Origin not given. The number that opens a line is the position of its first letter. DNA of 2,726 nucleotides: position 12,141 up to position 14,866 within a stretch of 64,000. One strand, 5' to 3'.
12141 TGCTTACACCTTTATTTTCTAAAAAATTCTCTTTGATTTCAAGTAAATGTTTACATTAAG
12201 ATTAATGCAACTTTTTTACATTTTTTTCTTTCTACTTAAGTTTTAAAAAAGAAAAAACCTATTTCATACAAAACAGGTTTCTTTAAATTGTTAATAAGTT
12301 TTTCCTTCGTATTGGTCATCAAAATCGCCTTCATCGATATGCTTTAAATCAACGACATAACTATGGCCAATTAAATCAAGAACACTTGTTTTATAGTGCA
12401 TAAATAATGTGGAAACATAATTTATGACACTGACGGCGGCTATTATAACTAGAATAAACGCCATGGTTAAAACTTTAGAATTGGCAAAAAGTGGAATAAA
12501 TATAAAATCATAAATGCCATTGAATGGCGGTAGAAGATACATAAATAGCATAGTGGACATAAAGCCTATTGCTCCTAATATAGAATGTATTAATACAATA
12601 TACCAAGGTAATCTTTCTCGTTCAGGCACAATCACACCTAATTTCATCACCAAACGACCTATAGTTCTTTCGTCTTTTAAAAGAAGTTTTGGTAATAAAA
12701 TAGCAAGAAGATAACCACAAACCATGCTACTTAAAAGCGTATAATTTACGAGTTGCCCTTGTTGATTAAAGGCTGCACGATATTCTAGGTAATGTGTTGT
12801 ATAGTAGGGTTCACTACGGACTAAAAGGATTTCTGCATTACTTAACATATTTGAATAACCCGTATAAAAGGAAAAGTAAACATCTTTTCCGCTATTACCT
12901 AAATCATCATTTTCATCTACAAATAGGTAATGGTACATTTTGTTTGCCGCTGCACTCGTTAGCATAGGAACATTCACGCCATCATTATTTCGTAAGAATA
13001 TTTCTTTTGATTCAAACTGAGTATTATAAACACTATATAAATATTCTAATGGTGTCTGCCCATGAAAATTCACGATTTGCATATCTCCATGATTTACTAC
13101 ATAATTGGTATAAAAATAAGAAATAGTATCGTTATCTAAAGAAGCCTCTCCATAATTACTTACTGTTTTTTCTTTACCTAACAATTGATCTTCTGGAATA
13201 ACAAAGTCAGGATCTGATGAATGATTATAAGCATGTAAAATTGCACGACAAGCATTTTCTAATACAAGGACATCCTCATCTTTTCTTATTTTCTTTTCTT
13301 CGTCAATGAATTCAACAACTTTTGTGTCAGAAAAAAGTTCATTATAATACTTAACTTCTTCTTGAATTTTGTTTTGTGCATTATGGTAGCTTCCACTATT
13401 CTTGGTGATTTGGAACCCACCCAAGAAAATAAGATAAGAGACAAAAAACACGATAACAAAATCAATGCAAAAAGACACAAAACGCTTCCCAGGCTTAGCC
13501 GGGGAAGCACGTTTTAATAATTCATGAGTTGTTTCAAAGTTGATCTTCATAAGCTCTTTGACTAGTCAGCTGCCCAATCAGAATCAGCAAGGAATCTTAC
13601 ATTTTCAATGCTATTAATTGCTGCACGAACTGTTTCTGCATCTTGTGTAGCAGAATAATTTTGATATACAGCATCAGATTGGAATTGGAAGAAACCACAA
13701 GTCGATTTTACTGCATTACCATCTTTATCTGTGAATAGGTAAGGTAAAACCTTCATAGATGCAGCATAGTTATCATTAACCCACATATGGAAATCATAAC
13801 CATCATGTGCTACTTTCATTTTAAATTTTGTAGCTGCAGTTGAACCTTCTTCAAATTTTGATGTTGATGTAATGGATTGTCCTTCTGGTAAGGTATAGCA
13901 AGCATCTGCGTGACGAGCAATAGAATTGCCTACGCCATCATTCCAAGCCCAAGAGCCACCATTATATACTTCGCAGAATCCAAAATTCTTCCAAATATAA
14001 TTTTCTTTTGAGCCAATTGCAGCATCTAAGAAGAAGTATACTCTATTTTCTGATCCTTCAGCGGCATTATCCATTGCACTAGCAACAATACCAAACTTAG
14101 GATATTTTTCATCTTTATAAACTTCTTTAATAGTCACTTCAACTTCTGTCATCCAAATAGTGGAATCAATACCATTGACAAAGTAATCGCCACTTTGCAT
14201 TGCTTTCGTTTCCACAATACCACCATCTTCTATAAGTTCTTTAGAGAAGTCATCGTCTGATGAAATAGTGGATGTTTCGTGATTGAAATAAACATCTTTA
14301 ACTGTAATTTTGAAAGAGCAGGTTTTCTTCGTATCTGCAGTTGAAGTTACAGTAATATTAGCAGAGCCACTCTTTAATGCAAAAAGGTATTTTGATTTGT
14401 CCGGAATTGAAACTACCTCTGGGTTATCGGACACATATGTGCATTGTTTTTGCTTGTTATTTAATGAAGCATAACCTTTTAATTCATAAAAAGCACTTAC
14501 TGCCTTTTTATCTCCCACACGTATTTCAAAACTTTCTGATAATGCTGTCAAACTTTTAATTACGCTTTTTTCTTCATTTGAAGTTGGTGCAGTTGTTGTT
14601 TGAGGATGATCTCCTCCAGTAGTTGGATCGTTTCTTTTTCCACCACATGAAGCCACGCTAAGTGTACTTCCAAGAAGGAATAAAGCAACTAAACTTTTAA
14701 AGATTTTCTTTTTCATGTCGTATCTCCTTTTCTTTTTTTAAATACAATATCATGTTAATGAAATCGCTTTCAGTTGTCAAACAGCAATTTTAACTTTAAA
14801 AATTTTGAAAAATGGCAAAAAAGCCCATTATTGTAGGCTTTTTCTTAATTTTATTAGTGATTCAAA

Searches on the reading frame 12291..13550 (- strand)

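Call 15: search_protein_families(library=pfam, proteins=[window:12291-13550:-], max_evalue=0.00001)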
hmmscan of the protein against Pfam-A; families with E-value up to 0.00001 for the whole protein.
window:12291-13550:- (419 aa): 1 family
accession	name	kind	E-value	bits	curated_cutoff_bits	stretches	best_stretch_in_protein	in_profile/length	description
PF06271.18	RDD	-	4.2e-08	34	24.1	0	17-52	1-34/137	RDD family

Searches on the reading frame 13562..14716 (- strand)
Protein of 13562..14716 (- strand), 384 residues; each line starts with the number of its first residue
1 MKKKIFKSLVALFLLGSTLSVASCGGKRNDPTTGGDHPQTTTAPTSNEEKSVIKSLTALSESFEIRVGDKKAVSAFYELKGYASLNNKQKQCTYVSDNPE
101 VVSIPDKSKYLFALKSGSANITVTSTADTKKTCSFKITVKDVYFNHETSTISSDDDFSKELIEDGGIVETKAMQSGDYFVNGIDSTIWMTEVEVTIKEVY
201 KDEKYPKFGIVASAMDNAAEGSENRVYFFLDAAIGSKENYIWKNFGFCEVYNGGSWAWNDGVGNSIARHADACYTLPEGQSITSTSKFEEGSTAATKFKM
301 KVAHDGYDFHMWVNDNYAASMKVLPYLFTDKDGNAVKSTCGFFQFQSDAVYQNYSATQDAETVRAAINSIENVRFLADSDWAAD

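Call 3: search_protein_families(library=pfam, proteins=[window:13562-14716:-], max_evalue=1)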
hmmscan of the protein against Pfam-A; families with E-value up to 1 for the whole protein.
window:13562-14716:- (384 aa): 3 families
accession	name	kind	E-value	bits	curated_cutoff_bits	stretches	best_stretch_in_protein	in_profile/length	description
PF02368.24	Big_2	-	0.00083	19.7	22.8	1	86-133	30-77/79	Bacterial Ig-like domain (group 2)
PF21877.2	PH_NF1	-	0.0034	18.2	27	1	113-161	18-67/95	PH domain-like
PF21461.3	HL_N-beta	-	0.022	15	27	1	90-130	12-48/57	Hyaluronate lyase, N-terminal beta-sheet domain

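Call 8: search_protein_families(library=ncbifam, proteins=[window:13562-14716:-], max_evalue=1)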
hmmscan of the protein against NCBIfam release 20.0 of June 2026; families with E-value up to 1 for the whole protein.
window:13562-14716:- (384 aa): 4 families
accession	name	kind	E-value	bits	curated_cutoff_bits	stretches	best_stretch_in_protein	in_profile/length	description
NF058595.1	invert_tail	domain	0.022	15.1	37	1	3-43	51-88/113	lipo-invert putative C-terminal anchoring domain-containing protein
NF045774.1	cytochro_C551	exception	0.094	12.7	118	1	8-48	3-42/110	cytochrome c551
NF050142.1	PG1828_fam_lipo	equivalog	0.1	13.4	50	1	7-56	2-51/59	PG1828 family lipoprotein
NF047619.1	NADase_discoid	domain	0.53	10.4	38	0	190-210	106-126/130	NADase-type glycan-binding domain-containing protein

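Call 36: find_homologous_proteins(query=window:13562-14716:-, max_evalue=0.001)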
Query window:13562-14716:- (384 aa): 57 proteins with E <= 0.001 among 6491 candidates.
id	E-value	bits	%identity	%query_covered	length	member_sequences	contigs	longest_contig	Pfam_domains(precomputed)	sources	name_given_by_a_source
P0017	1.2e-254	862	100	100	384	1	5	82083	-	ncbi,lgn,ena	-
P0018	6.2e-210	715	81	100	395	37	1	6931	-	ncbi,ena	-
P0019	2.2e-192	657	72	100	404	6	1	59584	-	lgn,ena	-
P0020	6.0e-175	600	72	100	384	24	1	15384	-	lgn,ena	-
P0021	2.7e-166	571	64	100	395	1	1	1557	-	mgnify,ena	mgnify:CR=1 FL=1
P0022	3.1e-131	456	57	100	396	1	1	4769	-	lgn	-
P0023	2.2e-113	397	52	100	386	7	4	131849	-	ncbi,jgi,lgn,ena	-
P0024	8.5e-111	389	49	96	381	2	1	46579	-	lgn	-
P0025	1.6e-106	375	49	100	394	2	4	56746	-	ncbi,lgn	-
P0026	2.1e-104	368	47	96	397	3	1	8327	-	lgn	-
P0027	2.5e-98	348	47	100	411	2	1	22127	-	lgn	-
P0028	5.5e-98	347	48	97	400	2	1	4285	-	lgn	-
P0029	2.8e-97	344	49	87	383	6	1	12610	-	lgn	-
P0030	7.9e-96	340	47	100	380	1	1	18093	-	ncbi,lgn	-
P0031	3.6e-95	337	45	100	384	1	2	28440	-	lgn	-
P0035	2.8e-77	279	43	93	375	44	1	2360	PF02368.25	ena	-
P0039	5.4e-74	268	41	94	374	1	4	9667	PF02368.25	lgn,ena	-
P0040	9.7e-74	267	43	85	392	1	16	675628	-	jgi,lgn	jgi:hypothetical protein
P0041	1.7e-73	266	41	94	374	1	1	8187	PF21461.4,PF02368.25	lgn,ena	-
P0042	5.4e-73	264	39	100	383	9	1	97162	PF02368.25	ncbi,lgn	-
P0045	6.5e-71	258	42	86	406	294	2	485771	-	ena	-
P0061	3.9e-55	206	35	96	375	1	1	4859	PF02368.25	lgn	-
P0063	3.5e-52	196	36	94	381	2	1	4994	PF02368.25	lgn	-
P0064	9.5e-50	188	33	93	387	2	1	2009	PF02368.25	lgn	-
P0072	5.6e-41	159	35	79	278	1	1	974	PF02368.25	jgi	jgi:hypothetical protein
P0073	3.3e-38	150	36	82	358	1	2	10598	PF02368.25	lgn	-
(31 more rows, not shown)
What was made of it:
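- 13562..14716 (-): Protein A (384 aa): lipobox, linker, a Big_2-like domain and X1. It is the first gene of the locus-1 operon. 57 homologues in call 36.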

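Call 43: predict_structure(alignment_id=A2)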
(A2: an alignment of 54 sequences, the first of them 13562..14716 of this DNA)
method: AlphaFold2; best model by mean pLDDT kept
length: 384 residues; sequences in the alignment: 54
mean_pLDDT: 90.2   pTM: 0.81
mean pLDDT of the five models: 90.2, 89.9, 89.8, 89.1, 88.8
residues with pLDDT >= 90: 330; 70-90: 5; 50-70: 6; < 50: 43
segments of 3 or more residues with pLDDT < 50: 1-9, 11-27, 33-47
pLDDT, mean of each block of 10 residues (from residue 1): 43 44 43 45 51 97 96 98 97 98 97 97 98 98 95 95 95 97 98 98 97 96 96 96 98 95 96 97 97 97 99 98 97 98 98 98 98 96 89
secondary structure, 60 per line:
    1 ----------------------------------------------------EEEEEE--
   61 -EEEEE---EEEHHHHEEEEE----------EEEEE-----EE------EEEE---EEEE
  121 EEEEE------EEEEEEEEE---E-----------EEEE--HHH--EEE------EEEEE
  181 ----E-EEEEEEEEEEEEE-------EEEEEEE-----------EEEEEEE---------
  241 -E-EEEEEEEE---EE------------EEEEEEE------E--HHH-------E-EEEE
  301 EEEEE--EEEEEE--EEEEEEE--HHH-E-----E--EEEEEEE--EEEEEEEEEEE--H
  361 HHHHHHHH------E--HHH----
elements in order: E53-58 E62-66 E70-72 H73-76 E77-81 E92-96 E110-113 E117-125 E132-140 E156-159 E167-169 E176-180 E187-199 E207-213 E225-231 E244-251 E269-275 E297-305 E308-313 E316-322 E338-344 E347-357 H360-368
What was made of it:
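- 13562..14716 (-): AlphaFold model with pLDDT 90.2 in call 43.
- On Big_2 (PF02368) bacterial Ig-like domain: A scores 19.7 bits, which is below threshold, but is modelled as an Ig-like sandwich (calls 3, 43).
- Checked: In A the hit is just below threshold (19.7 vs 22.8 bits, call 3), but the AlphaFold model of A shows a beta-sandwich there (call 43).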

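Call 47: find_encoding_contigs(protein=P0045, flank=10000, max_places=2)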
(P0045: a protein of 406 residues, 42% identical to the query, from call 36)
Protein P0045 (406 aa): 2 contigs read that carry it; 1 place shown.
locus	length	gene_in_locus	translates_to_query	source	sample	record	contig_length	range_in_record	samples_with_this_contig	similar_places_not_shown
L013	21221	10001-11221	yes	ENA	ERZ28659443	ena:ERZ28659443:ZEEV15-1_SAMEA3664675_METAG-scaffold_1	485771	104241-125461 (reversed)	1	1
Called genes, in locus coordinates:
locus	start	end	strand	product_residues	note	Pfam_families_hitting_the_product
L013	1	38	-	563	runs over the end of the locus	PF01637:ATPase_2 (faint), PF13401:AAA_22 (faint), PF13173:AAA_14 (faint), PF05157:MshEN (weak), PF13604:AAA_30 (faint), PF00437:T2SSE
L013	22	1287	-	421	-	PF28597:T2SSF_N (weak), PF00482:T2SSF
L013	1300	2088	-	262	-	PF06750:A24_N_bact, PF01478:Peptidase_A24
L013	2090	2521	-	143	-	-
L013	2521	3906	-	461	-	PF07963:N_methyl (weak)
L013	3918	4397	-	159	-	-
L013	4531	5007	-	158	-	PF07963:N_methyl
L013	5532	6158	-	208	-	-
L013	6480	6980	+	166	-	PF12641:Flavodoxin_3 (weak), PF12724:Flavodoxin_5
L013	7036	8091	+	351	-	PF00657:Lipase_GDSL, PF13472:Lipase_GDSL_2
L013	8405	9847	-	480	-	PF01554:MatE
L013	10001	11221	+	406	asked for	-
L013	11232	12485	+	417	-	-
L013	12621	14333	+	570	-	PF01547:SBP_bac_1 (weak)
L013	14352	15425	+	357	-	PF00528:BPD_transp_1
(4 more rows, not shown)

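Call 48: find_encoding_contigs(protein=P0040, flank=10000, max_places=2)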
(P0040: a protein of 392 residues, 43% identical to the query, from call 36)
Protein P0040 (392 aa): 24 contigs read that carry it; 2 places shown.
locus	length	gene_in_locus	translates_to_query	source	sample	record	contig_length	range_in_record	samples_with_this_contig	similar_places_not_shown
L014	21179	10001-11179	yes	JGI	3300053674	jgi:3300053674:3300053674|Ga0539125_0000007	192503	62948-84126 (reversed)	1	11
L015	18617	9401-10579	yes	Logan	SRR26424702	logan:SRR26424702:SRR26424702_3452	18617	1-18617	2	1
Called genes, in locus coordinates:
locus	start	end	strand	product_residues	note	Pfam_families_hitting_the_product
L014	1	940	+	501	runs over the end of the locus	PF01087:GalP_UDP_transf, PF02744:GalP_UDP_tr_C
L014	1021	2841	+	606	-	PF04616:Glyco_hydro_43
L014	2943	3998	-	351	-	PF00657:Lipase_GDSL (weak), PF13472:Lipase_GDSL_2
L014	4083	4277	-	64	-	-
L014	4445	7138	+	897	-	PF02368:Big_2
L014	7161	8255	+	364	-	PF00356:LacI, PF13407:Peripla_BP_4 (weak)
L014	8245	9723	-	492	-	PF01554:MatE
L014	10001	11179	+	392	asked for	-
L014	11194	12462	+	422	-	PF06271:RDD (faint)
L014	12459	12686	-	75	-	-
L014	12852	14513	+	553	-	-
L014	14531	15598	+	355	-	PF00528:BPD_transp_1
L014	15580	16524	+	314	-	PF00528:BPD_transp_1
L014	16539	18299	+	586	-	PF02837:Glyco_hydro_2_N (faint), PF22666:Glyco_hydro_2_N2 (weak), PF00703:Glyco_hydro_2 (weak), PF02836:Glyco_hydro_2_C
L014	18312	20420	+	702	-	PF03215:Rad17 (weak), PF00005:ABC_tran, PF17912:OB_MalK (faint), PF08402:TOBE_2 (faint)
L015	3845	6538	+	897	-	PF02368:Big_2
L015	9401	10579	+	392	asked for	-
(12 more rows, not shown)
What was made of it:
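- A-type genes always precede RDD, SBP, two permeases, GH2, ABC ATPase and GH43 (calls 47, 48). A is always paired with an RDD-family membrane protein (calls 47, 48).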
